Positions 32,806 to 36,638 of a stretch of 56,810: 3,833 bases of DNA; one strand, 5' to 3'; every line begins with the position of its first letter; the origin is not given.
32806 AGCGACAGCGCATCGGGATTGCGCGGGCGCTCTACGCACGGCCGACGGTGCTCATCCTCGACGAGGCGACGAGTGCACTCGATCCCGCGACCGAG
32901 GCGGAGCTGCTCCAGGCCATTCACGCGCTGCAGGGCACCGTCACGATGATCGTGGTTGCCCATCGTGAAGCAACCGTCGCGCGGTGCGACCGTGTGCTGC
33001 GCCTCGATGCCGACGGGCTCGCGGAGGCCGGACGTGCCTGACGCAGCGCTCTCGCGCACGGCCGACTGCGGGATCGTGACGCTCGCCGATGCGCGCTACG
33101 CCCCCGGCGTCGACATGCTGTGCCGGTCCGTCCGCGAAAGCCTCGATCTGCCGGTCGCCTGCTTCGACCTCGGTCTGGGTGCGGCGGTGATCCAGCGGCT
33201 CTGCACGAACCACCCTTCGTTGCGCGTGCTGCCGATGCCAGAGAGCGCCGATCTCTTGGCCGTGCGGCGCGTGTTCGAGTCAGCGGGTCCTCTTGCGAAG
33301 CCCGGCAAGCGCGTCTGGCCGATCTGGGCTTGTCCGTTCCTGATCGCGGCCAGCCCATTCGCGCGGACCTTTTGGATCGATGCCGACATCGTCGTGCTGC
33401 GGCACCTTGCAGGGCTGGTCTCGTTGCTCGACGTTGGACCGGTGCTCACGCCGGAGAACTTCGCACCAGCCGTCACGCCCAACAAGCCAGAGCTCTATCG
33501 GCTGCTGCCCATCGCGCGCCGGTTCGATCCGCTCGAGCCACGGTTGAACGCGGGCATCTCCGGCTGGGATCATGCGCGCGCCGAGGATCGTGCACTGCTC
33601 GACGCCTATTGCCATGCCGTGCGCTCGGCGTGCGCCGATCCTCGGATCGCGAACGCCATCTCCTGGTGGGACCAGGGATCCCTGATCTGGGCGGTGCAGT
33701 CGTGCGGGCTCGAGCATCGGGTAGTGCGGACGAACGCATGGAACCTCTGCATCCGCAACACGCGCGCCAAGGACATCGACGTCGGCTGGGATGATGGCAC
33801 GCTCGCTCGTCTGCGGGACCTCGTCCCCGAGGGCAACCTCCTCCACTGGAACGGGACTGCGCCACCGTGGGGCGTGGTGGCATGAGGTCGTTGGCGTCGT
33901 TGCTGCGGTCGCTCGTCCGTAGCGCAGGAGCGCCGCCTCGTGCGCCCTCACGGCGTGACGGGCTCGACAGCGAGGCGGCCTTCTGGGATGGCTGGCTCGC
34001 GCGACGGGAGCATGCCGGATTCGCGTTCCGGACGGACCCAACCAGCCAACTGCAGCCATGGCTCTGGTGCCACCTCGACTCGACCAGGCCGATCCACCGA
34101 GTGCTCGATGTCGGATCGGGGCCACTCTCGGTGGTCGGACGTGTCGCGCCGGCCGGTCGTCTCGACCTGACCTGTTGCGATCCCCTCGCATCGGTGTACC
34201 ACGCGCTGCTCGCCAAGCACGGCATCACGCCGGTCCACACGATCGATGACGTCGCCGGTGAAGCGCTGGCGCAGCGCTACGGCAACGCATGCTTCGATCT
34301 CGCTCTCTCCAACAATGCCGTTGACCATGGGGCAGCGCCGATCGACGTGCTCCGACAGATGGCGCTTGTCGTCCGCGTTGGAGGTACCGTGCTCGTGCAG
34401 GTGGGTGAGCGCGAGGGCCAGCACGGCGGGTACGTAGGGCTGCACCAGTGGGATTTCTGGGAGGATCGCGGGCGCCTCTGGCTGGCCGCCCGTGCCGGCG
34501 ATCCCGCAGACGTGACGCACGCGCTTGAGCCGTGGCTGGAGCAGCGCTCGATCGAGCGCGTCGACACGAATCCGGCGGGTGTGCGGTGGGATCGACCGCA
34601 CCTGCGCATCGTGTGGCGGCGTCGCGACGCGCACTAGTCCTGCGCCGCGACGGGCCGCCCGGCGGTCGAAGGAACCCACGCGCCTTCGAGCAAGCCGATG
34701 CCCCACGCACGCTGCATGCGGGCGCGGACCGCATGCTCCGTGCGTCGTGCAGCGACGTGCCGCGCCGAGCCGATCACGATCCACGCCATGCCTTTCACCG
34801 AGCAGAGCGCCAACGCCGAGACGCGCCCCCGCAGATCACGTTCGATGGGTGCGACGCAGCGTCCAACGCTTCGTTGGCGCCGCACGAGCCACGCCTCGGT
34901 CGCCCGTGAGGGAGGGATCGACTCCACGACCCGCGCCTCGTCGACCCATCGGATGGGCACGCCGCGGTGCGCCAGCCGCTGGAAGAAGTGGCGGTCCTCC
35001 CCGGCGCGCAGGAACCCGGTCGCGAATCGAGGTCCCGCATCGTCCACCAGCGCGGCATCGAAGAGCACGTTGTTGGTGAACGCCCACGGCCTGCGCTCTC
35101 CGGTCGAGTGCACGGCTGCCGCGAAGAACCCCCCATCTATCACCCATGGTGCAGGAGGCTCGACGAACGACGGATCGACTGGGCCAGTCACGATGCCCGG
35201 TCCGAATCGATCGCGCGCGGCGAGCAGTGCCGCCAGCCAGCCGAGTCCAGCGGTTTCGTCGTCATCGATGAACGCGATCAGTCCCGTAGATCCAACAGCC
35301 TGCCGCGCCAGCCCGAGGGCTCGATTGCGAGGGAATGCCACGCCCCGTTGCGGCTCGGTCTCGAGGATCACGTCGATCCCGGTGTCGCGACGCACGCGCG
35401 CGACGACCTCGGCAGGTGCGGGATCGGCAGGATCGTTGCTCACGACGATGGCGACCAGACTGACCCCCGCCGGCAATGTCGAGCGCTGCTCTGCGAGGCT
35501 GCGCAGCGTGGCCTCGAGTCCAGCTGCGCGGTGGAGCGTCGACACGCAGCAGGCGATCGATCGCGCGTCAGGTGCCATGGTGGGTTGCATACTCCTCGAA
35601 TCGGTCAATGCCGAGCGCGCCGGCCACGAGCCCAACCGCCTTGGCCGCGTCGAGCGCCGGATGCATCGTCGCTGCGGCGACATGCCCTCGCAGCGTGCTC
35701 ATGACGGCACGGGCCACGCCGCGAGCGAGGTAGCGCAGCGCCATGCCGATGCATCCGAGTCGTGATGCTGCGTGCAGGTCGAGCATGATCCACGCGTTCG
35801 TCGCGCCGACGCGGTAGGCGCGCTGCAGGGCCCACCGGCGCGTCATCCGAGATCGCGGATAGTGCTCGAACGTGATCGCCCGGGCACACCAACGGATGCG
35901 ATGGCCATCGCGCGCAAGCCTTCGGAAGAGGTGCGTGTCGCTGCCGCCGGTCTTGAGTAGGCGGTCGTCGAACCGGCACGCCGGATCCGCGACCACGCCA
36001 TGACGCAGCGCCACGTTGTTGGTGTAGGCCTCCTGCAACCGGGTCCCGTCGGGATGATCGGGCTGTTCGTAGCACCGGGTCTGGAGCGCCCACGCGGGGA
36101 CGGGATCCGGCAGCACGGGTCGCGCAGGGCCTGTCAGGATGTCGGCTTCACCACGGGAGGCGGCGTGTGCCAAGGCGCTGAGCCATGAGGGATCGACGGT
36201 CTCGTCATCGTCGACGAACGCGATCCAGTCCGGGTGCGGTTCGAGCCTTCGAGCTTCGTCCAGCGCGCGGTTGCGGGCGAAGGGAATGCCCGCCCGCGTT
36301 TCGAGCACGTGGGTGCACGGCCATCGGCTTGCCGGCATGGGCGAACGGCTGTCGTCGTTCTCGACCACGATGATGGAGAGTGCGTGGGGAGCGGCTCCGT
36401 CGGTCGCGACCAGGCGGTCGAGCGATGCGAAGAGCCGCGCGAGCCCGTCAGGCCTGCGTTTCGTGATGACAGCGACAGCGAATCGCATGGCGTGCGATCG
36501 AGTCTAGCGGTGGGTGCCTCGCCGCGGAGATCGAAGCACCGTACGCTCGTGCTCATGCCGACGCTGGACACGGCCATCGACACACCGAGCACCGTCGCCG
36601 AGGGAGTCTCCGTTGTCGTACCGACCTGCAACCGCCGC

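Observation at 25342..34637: Tightly coupled operon mixing GT2s, a second polytopic TPR protein, sulfotransferase, methyltransferase and a PglK/MsbA-type ABC exporter, with no Wzx/Wzy/Wzz or initiating transferase in view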

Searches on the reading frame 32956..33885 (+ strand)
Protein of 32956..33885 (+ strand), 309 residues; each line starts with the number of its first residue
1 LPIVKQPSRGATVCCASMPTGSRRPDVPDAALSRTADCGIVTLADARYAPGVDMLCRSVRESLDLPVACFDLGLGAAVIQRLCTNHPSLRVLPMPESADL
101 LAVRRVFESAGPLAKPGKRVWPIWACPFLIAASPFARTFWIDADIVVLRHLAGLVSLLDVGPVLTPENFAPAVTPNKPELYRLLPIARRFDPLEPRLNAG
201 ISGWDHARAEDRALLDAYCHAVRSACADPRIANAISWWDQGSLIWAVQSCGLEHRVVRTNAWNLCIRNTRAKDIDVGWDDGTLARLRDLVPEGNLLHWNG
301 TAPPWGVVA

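Call 4: search_protein_families(library=pfam, proteins=[window:32956-33885:+], max_evalue=0.01)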
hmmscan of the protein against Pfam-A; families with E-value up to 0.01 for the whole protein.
window:32956-33885:+ (309 aa): 0 families

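Call 17: search_protein_families(library=ncbifam, proteins=[window:33034-33885:+], max_evalue=0.01)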
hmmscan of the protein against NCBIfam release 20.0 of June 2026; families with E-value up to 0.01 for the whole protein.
window:33034-33885:+ (283 aa): 0 families

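Call 21: search_protein_families(library=pfam, proteins=[window:33034-33885:+], max_evalue=5)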
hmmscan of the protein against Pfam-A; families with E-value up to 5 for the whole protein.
window:33034-33885:+ (283 aa): 0 families

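Call 43: find_homologous_proteins(query=window:33034-33882:+, max_evalue=0.001)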
Query window:33034-33882:+ (283 aa): 89 proteins with E <= 0.001 among 6755 candidates.
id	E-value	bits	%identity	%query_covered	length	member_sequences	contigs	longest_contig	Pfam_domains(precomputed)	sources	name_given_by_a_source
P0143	1.8e-188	643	99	100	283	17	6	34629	-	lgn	-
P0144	2.9e-154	531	86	95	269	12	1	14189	-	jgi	jgi:hypothetical protein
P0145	3.0e-148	511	79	97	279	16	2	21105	-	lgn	-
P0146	8.3e-141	487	78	95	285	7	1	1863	-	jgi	jgi:hypothetical protein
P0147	2.7e-126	439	68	96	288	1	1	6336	-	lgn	-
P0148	1.0e-125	437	70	96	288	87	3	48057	-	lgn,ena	-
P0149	9.0e-124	431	71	94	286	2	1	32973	-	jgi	-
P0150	9.9e-123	427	68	96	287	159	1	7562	-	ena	-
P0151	1.3e-119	417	67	96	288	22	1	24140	-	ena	-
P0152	1.3e-102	361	60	95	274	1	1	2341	-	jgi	-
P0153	5.5e-101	356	61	96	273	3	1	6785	-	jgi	-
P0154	1.2e-100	355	61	94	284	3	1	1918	-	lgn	-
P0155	3.8e-100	353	60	95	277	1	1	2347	-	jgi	jgi:hypothetical protein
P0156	7.3e-97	342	56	98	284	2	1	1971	-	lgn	-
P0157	8.5e-97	342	56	95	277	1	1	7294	-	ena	-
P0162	2.0e-95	338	57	94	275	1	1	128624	-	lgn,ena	-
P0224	1.8e-72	262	46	95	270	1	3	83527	-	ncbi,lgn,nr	ncbi:MAG TPA: hypothetical protein VGU66_17350 [Candidatus Elarobacter sp.]|nr:hypothetical protein 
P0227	5.9e-70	254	48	94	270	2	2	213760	-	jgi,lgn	jgi:hypothetical protein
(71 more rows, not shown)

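Call 45: search_solved_structures(query=A2, max_evalue=10, show_alignments=1)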
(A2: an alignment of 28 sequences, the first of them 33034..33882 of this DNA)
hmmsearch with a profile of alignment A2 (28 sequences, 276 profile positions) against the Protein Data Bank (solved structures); distinct sequences matched with E-value up to 10: 15.
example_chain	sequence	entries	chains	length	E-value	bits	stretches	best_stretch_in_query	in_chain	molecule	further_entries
9hvb_A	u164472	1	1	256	0.0052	19.5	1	5-76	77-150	Kemp eliminase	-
3uy7_A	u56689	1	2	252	0.5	13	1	6-55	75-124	Kemp eliminase KE59 R1 7/10H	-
2qe6_A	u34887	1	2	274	0.51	12.9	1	105-159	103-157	Uncharacterized protein Tfu_2867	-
3uz5_A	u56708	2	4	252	0.51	12.9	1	8-55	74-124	Kemp eliminase KE59 R13 3/11H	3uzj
3uxa_A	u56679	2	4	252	0.66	12.6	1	6-55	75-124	Kemp eliminase KE59 R1 7/10H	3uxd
6mw5_A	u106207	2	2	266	0.8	12.3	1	105-128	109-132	UDP-galactose:glucoside-Skp1 alpha-D-galactosyltransferase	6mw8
3uyc_A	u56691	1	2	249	0.8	12.3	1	8-55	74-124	Kemp eliminase KE59 R8_2/7A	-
1zct_A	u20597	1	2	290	1.2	11.7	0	105-128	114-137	Glycogenin-1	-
3v8y_A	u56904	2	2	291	1.2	11.7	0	105-128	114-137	Glycogenin-1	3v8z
5w81_A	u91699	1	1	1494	1.2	11.7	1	187-259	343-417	Cystic fibrosis transmembrane conductance regulator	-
5uar_A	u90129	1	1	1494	1.2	11.7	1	187-259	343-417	Cystic fibrosis transmembrane conductance regulator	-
3usr_A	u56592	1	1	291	1.3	11.6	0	105-128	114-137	Glycogenin-1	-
3usq_A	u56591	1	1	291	1.3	11.6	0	105-128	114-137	Glycogenin-1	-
3v90_A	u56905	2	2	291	1.3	11.6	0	105-128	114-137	Glycogenin-1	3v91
4grd_A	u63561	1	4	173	1.8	11.1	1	17-52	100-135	Phosphoribosylaminoimidazole carboxylase catalytic subunit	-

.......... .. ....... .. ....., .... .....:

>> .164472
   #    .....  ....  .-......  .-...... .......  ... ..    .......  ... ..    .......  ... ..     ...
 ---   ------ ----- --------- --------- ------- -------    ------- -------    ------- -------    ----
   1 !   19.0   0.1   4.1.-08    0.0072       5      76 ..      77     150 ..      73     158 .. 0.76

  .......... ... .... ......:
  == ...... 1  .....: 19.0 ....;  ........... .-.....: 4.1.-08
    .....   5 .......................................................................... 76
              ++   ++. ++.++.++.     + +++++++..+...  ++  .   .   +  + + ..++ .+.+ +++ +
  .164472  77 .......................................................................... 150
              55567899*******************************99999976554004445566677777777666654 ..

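Call 46: search_protein_families(library=pfam, alignment_id=A2, max_evalue=0.1)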
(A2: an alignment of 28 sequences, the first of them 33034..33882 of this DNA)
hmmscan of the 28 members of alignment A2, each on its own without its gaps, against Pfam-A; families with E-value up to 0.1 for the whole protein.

A. member 1, window:33034-33882:+ (283 aa): 0 families

B. families by the number of members that match (of 28 scanned): 3 families
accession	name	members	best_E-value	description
PF01501.26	Glyco_transf_8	24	1e-06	Glycosyl transferase family 8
PF00218.27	IGPS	1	0.041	Indole-3-glycerol phosphate synthase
PF19522.4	DUF6052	1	0.076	Family of unknown function (DUF6052)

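Call 72: find_encoding_contigs(protein=P0224, flank=10000, max_places=1)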
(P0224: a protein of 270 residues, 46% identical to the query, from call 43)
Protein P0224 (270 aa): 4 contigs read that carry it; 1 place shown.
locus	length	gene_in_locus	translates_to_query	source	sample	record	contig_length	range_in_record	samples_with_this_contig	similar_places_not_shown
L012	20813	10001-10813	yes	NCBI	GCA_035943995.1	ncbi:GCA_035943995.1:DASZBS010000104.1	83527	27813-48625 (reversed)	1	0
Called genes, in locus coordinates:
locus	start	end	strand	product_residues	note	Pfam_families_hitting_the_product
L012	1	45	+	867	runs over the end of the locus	PF01041:DegT_DnrJ_EryC1, PF00155:Aminotran_1_2 (weak), PF01212:Beta_elim_lyase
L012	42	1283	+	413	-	PF13524:Glyco_trans_1_2 (faint), PF00534:Glycos_transf_1, PF13692:Glyco_trans_1_4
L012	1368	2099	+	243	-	PF00903:Glyoxalase, PF18029:Glyoxalase_6 (weak)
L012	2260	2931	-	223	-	PF01638:HxlR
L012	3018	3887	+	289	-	PF00165:HTH_AraC (weak), PF12833:HTH_18, PF00165:HTH_AraC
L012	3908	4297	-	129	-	-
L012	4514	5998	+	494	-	PF00989:PAS, PF13426:PAS_9 (weak), PF08447:PAS_3, PF00989:PAS, PF08448:PAS_4, PF08447:PAS_3, PF07228:SpoIIE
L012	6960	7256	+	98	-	-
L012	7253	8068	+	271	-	-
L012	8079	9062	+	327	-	PF13243:SQHop_cyclase_C (weak)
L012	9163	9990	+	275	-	PF00535:Glycos_transf_2 (weak)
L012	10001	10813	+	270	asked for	-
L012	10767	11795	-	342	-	PF01040:UbiA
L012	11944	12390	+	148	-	PF10604:Polyketide_cyc2, PF08327:AHSA1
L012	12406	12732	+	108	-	PF01022:HTH_5, PF12802:MarR_2, PF12840:HTH_20, PF13412:HTH_24 (weak), PF25212:HVO_A0114 (weak), PF08279:HTH_11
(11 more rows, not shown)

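Call 73: find_encoding_contigs(protein=P0227, flank=10000, max_places=1)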
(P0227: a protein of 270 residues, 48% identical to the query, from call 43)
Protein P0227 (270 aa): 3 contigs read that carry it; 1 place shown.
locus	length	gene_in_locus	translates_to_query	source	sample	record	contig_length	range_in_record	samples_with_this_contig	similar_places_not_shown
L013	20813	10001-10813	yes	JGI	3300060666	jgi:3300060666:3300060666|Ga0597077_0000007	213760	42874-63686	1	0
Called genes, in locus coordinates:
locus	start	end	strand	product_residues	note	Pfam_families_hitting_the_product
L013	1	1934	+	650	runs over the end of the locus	PF00486:Trans_reg_C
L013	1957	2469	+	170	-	PF08002:DUF1697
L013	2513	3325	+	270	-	PF14355:Abi_C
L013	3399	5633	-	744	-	PF00141:peroxidase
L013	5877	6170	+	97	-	PF01475:FUR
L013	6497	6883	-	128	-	-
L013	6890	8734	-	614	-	PF00264:Tyrosinase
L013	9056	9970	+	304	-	PF00535:Glycos_transf_2 (weak)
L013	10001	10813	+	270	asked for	-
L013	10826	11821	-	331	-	PF01040:UbiA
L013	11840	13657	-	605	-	PF13578:Methyltransf_24, PF14307:Glyco_tran_WbsX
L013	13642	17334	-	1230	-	PF13186:SPASM, PF04055:Radical_SAM (weak), PF08241:Methyltransf_11, PF08242:Methyltransf_12, PF13649:Methyltransf_25, PF14307:Glyco_tran_WbsX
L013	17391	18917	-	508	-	PF00496:SBP_bac_5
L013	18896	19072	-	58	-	-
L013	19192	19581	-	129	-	-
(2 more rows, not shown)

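Call 74: find_encoding_contigs(protein=P0162, flank=10000, max_places=1)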
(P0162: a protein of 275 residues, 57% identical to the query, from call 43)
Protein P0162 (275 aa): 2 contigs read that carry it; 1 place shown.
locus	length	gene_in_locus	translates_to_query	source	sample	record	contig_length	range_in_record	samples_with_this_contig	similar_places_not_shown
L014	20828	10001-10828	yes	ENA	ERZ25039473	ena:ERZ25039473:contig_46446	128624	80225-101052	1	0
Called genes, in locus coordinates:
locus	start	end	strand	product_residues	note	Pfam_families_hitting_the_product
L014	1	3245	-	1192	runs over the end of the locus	PF13186:SPASM, PF04055:Radical_SAM (weak), PF08241:Methyltransf_11 (weak), PF08242:Methyltransf_12, PF13649:Methyltransf_25, PF14307:Glyco_tran_WbsX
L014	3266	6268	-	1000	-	PF00534:Glycos_transf_1, PF13692:Glyco_trans_1_4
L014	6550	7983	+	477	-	-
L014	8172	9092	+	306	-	PF13229:Beta_helix (weak)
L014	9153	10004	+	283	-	PF01697:Glyco_transf_92 (weak)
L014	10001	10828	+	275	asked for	-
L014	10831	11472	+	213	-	PF03567:Sulfotransfer_2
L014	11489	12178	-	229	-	PF13489:Methyltransf_23 (weak), PF08241:Methyltransf_11, PF13649:Methyltransf_25 (weak)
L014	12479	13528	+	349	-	-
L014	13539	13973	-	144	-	PF07963:N_methyl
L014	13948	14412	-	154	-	PF07963:N_methyl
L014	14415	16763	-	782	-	PF00515:TPR_1 (faint), PF07719:TPR_2 (faint), PF03958:Secretin_N (weak), PF00263:Secretin, PF00963:Cohesin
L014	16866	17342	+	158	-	PF01668:SmpB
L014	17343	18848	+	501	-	PF02789:Peptidase_M17_N, PF00883:Peptidase_M17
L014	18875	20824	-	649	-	PF02518:HATPase_c (weak), PF13589:HATPase_c_3, PF01119:DNA_mis_repair, PF08676:MutL_C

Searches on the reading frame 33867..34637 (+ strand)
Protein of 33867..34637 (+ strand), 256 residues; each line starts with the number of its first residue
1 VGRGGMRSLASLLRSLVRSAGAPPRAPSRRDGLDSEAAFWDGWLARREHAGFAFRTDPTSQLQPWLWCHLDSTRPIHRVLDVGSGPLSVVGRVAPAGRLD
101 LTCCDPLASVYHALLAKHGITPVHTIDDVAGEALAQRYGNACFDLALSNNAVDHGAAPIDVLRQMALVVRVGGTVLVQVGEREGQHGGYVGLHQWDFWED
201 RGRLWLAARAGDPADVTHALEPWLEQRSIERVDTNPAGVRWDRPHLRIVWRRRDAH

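Call 4: search_protein_families(library=pfam, proteins=[window:33867-34637:+], max_evalue=0.01)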
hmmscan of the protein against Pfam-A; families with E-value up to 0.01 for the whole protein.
window:33867-34637:+ (256 aa): 5 families
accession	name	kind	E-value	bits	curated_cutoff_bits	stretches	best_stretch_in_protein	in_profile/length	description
PF08241.18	Methyltransf_11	-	3.3e-05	24.9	21.2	1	80-176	1-94/95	Methyltransferase domain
PF13847.12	Methyltransf_31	-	0.00027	21.1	27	1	116-178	49-110/145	Methyltransferase domain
PF08242.18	Methyltransf_12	-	0.00041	21.5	30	1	80-174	1-97/98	Methyltransferase domain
PF13649.12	Methyltransf_25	-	0.00086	20.4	27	1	79-173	1-97/97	Methyltransferase domain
PF13489.12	Methyltransf_23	-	0.0097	16.1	27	0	78-201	25-138/164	Methyltransferase domain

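Call 17: search_protein_families(library=ncbifam, proteins=[window:33882-34637:+], max_evalue=0.01)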
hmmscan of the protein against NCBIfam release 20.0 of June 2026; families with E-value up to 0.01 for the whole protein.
window:33882-34637:+ (251 aa): 2 families
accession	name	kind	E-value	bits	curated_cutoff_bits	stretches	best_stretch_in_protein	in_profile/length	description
NF007610.0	PRK10258.1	equivalog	0.0012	18.2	342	1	68-173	40-139/251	malonyl-ACP O-methyltransferase BioC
TIGR00452.1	TIGR00452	equivalog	0.0042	15.9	275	1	72-172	119-219/316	tRNA 5-methoxyuridine(34)/uridine 5-oxyacetic acid(34) synthase CmoB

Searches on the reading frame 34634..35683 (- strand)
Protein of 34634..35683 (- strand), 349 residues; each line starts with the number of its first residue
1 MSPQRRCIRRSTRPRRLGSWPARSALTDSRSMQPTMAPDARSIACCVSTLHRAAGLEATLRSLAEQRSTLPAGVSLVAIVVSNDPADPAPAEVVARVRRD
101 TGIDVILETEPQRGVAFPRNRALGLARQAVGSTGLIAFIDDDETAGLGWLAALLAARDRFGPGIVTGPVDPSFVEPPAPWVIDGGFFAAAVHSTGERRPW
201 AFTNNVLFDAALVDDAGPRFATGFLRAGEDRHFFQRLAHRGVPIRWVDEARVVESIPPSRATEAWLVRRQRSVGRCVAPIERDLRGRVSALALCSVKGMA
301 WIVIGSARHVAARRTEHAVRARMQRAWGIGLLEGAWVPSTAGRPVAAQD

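Call 6: search_protein_families(library=pfam, proteins=[window:34634-35683:-], max_evalue=0.001)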
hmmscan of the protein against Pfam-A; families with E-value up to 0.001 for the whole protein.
window:34634-35683:- (349 aa): 2 families
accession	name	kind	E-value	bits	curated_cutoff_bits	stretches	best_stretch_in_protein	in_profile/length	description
PF00535.33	Glycos_transf_2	-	3.7e-07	30.7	23.3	1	46-180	3-126/168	Glycosyl transferase family 2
PF13632.12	Glyco_trans_2_3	-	3.7e-05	24.1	27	1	187-285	59-151/198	Glycosyl transferase family group 2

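Call 76: search_protein_families(library=ncbifam, proteins=[window:34634-35578:-], max_evalue=0.001)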
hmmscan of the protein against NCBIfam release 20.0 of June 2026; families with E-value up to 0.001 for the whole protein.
window:34634-35578:- (314 aa): 4 families
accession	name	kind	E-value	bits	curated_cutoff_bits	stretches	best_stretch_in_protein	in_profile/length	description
NF038302.1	EPS_HpsE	equivalog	5.3e-10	38.7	300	1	11-142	6-132/307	hormogonium polysaccharide biosynthesis glycosyltransferase HpsE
NF041875.1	EPS_EpsD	equivalog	5.7e-10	39.1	370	1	11-236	4-222/325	exopolysaccharide biosynthesis glycosyltransferase EpsD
TIGR03965.1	mycofact_glyco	equivalog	4.1e-08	32.5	280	1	4-274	72-332/467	mycofactocin biosynthesis glycosyltransferase MftF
NF041394.1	GtaseAglG_Halo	equivalog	0.00029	20.2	440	0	56-143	43-128/304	glucosyl-dolichyl phosphate glucuronosyltransferase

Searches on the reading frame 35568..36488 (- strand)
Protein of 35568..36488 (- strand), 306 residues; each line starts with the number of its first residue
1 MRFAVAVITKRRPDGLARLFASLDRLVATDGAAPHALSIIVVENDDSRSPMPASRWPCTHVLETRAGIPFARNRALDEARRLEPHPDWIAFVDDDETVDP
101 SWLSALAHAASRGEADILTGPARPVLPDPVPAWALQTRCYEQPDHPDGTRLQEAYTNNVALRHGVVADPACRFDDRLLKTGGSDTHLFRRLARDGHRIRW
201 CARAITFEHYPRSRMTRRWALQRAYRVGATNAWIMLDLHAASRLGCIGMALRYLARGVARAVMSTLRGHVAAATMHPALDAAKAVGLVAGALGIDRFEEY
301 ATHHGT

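Call 6: search_protein_families(library=pfam, proteins=[window:35568-36488:-], max_evalue=0.001)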
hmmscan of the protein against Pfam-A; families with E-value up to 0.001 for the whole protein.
window:35568-36488:- (306 aa): 3 families
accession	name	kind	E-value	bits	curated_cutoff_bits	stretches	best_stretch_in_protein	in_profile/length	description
PF00535.33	Glycos_transf_2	-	8.1e-09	36.1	23.3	1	5-138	2-131/168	Glycosyl transferase family 2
PF13632.12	Glyco_trans_2_3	-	6.5e-06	26.5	27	1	88-257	1-167/198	Glycosyl transferase family group 2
PF13641.12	Glyco_tranf_2_3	-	5.4e-05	23.8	27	1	23-213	20-216/230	Glycosyltransferase like family 2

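Call 76: search_protein_families(library=ncbifam, proteins=[window:35568-36488:-], max_evalue=0.001)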
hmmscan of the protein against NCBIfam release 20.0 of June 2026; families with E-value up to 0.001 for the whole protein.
window:35568-36488:- (306 aa): 3 families
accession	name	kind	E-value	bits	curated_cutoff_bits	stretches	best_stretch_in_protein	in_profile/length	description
NF041875.1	EPS_EpsD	equivalog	3.8e-12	46.2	370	1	7-265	5-263/325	exopolysaccharide biosynthesis glycosyltransferase EpsD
NF038302.1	EPS_HpsE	equivalog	2e-09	36.9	300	1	3-107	3-108/307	hormogonium polysaccharide biosynthesis glycosyltransferase HpsE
TIGR03965.1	mycofact_glyco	equivalog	1.8e-06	27.1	280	1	5-111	78-180/467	mycofactocin biosynthesis glycosyltransferase MftF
